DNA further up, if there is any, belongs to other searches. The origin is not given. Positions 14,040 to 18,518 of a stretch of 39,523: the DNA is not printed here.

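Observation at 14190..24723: Ten-kb multihaem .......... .luster with 58 canonical haem motifs, an NHL propeller and no porin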

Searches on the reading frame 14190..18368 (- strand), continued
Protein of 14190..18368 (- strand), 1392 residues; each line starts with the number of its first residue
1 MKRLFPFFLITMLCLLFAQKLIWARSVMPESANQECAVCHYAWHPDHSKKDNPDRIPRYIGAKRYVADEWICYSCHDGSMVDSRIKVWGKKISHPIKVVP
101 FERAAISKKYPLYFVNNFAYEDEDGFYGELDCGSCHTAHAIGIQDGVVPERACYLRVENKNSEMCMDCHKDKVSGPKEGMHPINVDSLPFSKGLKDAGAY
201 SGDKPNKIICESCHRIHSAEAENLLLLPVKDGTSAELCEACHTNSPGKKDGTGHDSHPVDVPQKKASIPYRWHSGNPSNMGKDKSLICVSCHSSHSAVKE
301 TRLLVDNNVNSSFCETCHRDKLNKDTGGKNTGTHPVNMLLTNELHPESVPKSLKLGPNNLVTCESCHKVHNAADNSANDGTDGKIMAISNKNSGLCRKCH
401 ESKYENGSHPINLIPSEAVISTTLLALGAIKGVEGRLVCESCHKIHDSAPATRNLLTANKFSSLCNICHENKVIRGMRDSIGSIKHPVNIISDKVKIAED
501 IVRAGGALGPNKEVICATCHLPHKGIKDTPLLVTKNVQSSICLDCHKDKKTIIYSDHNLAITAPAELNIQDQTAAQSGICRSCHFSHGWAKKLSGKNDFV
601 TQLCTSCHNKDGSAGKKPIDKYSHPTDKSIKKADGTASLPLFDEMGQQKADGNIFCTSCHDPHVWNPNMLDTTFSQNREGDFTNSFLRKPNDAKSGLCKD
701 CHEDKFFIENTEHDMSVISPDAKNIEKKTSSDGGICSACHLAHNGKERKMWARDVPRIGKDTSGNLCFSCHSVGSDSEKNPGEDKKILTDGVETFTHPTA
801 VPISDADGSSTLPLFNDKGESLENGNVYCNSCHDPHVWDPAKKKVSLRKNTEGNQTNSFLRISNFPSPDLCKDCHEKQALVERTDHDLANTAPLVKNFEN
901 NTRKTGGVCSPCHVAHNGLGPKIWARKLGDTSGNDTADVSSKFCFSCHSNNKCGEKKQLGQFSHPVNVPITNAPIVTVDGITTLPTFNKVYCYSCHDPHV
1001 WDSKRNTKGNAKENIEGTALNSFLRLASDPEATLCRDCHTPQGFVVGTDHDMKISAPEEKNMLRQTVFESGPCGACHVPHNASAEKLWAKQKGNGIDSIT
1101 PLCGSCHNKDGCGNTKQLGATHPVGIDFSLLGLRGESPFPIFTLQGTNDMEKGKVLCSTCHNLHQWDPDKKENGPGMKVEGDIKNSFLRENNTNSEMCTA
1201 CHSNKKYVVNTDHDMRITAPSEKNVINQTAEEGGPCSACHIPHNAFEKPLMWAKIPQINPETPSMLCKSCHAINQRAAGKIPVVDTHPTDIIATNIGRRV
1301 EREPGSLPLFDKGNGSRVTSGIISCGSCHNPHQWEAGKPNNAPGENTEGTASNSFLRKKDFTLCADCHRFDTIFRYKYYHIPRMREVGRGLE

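Call 77: search_solved_structures(query=A1, max_evalue=1)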
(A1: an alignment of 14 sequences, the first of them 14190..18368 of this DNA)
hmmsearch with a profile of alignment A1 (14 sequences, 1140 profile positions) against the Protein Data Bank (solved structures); distinct sequences matched with E-value up to 1: 44.
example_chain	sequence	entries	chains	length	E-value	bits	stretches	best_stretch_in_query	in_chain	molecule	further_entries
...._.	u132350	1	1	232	3.4e-12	48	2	303-367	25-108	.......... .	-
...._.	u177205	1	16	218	1.5e-09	39.2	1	182-223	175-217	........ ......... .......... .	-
6i5b_A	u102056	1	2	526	7.2e-06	27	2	262-368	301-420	Uncharacterized protein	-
2ozy_A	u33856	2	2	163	1.4e-05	26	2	263-303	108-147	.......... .-type protein nrfB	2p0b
1gu6_A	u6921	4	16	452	0.00044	21.1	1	525-712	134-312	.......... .552 | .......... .-552 | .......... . nitrite reductase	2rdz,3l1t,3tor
4wjy_A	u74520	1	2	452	0.00052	20.8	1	525-712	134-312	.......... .-552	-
2rf7_A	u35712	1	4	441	0.0007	20.4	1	525-713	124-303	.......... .-552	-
6qvm_A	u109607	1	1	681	0.0023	18.7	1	265-307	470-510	Multiheme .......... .f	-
6ef8_A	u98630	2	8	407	0.0049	17.6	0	494-531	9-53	C-type cytochrome OmcS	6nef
9h19_C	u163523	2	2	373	0.0053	17.5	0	994-1075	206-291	Photosynthetic reaction center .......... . subunit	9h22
8bcx_A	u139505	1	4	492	0.007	17.1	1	478-695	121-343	Nitrite reductase (cytochrome; ammonia-forming)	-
5ze8_A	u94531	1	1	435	0.0079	16.9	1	214-302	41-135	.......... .552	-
8k5o_C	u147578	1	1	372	0.0099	16.6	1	685-746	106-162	Photosynthetic reaction center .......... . subunit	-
1fs7_A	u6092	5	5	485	0.011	16.5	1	400-538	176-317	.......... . NITRITE REDUCTASE | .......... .-552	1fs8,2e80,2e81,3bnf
1fs9_A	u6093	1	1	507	0.013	16.3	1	331-371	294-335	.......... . NITRITE REDUCTASE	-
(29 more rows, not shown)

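Call 79: search_solved_structures(query=A1, max_evalue=0.0001, show_alignments=3)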
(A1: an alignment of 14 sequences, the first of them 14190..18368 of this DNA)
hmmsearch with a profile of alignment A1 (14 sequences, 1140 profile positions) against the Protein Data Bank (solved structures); distinct sequences matched with E-value up to 0.0001: 4.
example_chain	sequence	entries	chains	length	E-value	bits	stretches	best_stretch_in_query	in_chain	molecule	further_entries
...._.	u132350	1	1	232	3.4e-12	48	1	303-367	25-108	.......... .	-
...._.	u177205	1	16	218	1.5e-09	39.2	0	182-223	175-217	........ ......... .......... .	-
6i5b_A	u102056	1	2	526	7.2e-06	27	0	262-368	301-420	Uncharacterized protein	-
2ozy_A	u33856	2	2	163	1.4e-05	26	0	263-303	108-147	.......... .-type protein nrfB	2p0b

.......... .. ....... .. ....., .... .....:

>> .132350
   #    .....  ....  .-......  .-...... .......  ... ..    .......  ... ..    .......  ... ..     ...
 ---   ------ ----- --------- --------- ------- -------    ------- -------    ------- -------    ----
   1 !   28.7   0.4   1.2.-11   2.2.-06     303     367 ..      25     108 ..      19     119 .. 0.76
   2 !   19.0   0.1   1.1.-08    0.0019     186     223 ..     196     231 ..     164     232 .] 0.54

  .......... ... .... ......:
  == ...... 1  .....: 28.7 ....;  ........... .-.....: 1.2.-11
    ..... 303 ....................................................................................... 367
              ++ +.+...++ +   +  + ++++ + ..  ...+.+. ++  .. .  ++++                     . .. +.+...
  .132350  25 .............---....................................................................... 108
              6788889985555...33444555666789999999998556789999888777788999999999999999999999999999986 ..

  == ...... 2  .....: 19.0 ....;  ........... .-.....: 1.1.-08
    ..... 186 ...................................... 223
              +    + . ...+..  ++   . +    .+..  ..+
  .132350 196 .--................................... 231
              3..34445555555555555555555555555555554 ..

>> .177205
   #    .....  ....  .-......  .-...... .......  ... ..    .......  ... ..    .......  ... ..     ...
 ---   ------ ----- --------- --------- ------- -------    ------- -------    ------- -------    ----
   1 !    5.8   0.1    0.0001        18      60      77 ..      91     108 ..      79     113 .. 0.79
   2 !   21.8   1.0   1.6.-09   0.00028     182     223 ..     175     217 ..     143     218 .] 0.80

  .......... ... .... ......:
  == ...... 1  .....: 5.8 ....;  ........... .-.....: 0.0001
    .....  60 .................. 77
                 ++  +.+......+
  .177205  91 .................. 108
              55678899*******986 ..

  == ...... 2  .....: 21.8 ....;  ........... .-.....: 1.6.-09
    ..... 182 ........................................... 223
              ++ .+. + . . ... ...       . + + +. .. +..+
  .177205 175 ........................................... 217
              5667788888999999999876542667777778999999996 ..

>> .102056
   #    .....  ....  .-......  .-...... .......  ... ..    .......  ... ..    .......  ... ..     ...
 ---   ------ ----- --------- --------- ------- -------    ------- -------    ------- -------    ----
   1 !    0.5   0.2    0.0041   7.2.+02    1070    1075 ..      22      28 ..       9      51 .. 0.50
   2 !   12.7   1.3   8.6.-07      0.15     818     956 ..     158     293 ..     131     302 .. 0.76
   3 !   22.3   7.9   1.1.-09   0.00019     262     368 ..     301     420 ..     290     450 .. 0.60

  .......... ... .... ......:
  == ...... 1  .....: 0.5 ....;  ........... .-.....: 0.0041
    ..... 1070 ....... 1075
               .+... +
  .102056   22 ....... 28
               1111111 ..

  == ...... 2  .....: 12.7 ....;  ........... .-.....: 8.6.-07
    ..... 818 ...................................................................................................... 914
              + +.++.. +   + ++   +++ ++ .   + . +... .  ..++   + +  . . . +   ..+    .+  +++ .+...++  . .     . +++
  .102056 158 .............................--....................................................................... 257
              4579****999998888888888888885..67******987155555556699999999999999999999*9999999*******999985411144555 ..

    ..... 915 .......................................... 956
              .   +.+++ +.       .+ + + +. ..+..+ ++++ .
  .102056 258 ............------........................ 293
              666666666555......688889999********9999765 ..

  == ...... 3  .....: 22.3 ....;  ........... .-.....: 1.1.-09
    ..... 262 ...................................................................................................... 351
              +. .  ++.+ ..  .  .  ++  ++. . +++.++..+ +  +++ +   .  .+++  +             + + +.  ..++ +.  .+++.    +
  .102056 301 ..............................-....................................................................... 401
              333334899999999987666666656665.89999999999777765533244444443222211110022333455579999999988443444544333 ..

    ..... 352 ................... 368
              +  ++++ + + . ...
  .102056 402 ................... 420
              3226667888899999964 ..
